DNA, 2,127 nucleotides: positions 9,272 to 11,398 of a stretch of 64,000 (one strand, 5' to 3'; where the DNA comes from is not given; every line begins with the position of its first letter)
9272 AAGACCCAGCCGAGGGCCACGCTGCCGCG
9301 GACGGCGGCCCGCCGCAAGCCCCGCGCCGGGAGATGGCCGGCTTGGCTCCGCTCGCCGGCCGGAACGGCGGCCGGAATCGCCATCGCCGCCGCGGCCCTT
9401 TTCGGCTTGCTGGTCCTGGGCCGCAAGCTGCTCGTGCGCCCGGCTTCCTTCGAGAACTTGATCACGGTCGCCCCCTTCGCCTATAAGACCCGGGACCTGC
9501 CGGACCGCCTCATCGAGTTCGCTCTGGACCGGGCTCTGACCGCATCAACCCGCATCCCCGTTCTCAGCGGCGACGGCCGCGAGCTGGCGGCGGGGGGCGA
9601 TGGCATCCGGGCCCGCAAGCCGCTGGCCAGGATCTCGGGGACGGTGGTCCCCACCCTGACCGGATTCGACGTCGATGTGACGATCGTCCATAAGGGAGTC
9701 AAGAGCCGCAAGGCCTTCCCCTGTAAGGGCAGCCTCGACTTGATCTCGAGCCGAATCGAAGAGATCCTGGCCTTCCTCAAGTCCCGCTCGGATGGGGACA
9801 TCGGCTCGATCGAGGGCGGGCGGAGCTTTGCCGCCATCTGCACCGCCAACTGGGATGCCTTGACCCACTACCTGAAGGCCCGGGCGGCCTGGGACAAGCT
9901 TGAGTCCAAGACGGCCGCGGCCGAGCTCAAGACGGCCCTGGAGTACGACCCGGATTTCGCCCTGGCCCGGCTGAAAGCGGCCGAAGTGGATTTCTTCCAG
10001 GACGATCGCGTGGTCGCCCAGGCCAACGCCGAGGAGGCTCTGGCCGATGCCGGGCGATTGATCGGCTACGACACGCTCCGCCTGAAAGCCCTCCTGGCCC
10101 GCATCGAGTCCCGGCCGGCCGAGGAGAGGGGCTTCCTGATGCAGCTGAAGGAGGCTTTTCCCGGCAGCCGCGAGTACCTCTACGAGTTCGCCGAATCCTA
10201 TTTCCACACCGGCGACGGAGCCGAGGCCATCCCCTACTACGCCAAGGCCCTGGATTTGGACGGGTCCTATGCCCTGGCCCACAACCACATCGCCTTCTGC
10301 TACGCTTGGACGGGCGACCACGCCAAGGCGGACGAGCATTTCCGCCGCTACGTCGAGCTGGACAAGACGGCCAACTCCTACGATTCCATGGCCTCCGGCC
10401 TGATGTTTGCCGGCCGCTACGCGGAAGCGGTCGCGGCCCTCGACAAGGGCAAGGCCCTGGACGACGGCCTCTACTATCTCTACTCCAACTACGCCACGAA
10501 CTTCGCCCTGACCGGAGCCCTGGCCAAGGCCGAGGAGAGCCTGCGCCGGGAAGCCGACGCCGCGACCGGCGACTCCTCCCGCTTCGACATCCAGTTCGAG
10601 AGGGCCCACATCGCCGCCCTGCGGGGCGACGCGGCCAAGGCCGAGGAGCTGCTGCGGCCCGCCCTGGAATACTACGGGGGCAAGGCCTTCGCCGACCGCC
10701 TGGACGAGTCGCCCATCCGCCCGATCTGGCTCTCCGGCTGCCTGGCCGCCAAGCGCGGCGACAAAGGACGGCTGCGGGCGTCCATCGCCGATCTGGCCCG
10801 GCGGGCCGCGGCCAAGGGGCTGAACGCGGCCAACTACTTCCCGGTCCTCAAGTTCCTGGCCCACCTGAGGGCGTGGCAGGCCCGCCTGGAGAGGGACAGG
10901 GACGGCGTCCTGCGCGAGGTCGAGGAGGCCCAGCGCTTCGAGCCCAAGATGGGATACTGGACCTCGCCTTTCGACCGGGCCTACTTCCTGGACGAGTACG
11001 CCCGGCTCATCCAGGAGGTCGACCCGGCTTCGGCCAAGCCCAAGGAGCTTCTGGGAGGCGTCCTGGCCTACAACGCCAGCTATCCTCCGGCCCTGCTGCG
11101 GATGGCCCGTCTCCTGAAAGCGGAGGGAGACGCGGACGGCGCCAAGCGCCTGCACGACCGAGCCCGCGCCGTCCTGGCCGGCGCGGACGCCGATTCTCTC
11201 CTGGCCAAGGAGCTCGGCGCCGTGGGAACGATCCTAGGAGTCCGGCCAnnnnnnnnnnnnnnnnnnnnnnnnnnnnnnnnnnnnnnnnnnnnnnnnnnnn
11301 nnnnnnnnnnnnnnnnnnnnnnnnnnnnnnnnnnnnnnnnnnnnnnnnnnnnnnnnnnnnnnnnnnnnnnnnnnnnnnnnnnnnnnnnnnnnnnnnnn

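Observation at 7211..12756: Five-gene operon coupling peptide phosphorylation machinery to Ser/Thr-kinase / FHA / cyclic-nucleotide signalling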

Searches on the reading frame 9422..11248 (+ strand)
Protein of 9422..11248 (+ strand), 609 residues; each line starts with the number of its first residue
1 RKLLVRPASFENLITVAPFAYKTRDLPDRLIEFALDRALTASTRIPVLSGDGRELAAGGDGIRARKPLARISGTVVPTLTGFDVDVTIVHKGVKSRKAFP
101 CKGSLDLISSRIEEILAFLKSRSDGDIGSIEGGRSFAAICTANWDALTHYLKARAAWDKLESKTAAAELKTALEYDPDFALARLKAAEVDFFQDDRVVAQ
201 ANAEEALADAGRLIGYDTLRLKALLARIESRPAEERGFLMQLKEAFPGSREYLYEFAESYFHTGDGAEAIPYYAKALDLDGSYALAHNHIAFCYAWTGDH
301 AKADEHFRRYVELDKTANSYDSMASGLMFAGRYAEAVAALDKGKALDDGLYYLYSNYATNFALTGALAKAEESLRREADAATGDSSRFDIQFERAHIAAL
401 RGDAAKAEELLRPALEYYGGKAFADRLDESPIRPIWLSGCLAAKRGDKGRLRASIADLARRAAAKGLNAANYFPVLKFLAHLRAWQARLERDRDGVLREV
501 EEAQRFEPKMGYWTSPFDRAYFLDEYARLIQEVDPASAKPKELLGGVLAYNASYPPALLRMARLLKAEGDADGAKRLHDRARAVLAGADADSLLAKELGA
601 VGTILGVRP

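Call 81: search_protein_families(library=ncbifam, proteins=[window:9422-11248:+], max_evalue=0.0001)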
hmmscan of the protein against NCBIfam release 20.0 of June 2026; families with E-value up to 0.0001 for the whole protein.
window:9422-11248:+ (609 aa): 5 families
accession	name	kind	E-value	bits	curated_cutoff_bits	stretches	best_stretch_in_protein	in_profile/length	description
TIGR04510.1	mod_pep_cyc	subfamily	9e-19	67.5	400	1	112-493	363-742/814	putative peptide modification system cyclase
TIGR02521.1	type_IV_pilW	equivalog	1.9e-12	47.2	154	1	255-412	36-193/234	type IV pilus biogenesis/stability protein PilW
TIGR02917.1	PEP_TPR_lipo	equivalog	6.3e-10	37.6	312.2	1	258-417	371-528/899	XrtA/PEP-CTERM system TPR-repeat protein PrsT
NF040959.1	MamA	equivalog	1.5e-07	31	200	1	244-314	133-203/204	magnetosome protein MamA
TIGR02552.1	LcrH_SycD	equivalog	9.1e-05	22.2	104.8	1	247-323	49-125/136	SycD/LcrH family type III secretion system chaperone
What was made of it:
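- Closest known: RiPP-associated kinase/cyclase regulators: TOMM system kinase/cyclase fusion. Different: STK orthologues without any peptide neighbour score the same (call 81).
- It is comparable to generic TPR hits (call 81).
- Tried and rejected: Rejected, because STK orthologues with no peptide neighbour score the same and generic TPR models score similarly (call 81).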
